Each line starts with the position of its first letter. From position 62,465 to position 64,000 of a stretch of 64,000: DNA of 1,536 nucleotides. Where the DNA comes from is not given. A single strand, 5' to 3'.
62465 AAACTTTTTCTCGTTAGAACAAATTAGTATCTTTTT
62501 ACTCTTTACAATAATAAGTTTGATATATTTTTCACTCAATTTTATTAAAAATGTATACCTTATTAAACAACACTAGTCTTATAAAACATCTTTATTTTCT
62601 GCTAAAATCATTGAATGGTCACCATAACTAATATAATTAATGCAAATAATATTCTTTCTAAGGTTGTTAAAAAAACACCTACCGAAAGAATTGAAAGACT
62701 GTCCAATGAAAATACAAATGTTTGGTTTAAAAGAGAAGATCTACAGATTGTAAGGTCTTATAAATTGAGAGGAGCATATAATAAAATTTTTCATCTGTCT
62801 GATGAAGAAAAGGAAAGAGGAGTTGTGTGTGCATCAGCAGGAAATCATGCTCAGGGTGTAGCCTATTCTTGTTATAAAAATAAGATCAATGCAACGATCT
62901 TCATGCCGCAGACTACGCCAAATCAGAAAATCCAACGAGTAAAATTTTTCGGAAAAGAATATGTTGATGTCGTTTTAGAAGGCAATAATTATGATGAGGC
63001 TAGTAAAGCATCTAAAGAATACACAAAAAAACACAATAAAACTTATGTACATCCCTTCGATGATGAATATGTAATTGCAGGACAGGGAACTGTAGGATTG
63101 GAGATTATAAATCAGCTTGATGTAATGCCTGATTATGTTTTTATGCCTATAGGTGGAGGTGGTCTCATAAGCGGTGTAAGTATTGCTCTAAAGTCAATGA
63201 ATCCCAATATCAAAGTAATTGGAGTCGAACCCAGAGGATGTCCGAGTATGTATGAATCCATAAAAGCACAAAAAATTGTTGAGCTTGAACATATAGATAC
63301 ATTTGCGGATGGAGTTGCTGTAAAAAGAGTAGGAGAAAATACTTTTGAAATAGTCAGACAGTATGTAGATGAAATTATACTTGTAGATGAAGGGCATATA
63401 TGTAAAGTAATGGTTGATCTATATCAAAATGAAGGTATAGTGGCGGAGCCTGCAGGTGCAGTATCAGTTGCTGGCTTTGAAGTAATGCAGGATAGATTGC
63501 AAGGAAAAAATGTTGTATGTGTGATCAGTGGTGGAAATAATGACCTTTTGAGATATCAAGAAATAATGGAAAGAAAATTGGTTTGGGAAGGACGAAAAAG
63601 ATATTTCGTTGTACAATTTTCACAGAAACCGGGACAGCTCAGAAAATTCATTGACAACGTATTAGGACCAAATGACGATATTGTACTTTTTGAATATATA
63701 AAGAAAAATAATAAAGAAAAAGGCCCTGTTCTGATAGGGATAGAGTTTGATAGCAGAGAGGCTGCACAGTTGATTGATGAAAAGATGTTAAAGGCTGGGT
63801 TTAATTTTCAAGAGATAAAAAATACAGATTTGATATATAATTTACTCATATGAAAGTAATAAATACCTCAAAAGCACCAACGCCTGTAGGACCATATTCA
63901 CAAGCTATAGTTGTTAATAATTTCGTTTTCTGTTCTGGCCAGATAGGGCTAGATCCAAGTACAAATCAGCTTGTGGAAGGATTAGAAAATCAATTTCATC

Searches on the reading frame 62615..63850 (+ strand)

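Call 17: search_protein_families(library=ncbifam, max_evalue=0.01, proteins=[window:62615-63850:+])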
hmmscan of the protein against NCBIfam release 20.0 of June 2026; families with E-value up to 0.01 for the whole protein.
window:62615-63850:+ (412 aa): 47 families (the best 25 are shown)
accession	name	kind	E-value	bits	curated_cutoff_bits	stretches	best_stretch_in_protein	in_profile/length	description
NF006390.0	PRK08639.1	equivalog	6.6e-178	591.9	421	1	2-412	7-418/418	threonine ammonia-lyase IlvA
TIGR02079.1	THD1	equivalog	2.3e-169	563.5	440.55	1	6-412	2-410/410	threonine ammonia-lyase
NF006674.0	PRK09224.1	subfamily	5.3e-120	401.5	577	1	15-406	20-408/508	threonine ammonia-lyase IlvA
TIGR01124.1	ilvA_2Cterm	equivalog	2.4e-116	389.3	411.3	1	15-406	12-400/499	threonine ammonia-lyase, biosynthetic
TIGR01127.1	ilvA_1Cterm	equivalog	3.4e-112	375.2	378.75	1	27-399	7-379/380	threonine ammonia-lyase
NF005600.0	PRK07334.1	equivalog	2.2e-102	342.7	496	1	1-350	9-353/408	threonine ammonia-lyase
NF009130.0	PRK12483.1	subfamily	2.8e-102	343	801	1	15-406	32-421/521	threonine ammonia-lyase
NF006389.0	PRK08638.1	equivalog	3.3e-97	325.4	453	1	2-320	9-326/333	bifunctional threonine ammonia-lyase/L-serine ammonia-lyase TdcB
NF005292.0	PRK06815.1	equivalog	8.2e-82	274.8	371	1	5-319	6-318/320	threonine/serine dehydratase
NF005680.0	PRK07476.1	equivalog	9.9e-76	254.8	413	1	2-321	5-323/326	hydroxyectoine utilization dehydratase EutB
NF005454.0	PRK07048.1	equivalog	1.9e-75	254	452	1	2-320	7-322/324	threo-3-hydroxy-L-aspartate ammonia-lyase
NF006094.0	PRK08246.1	subfamily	2.2e-67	227.7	331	1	3-311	6-306/310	serine/threonine dehydratase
NF045641.2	BHydaspDhtseBhcB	equivalog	5e-66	222.9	550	1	3-313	3-309/312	beta-hydroxyaspartate dehydratase BhcB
TIGR02991.1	ectoine_eutB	equivalog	5.1e-66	222.8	413.35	1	2-318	1-315/317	hydroxyectoine utilization dehydratase EutB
NF005147.0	PRK06608.1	equivalog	5.5e-66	222.7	380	1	3-323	7-325/339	serine/threonine dehydratase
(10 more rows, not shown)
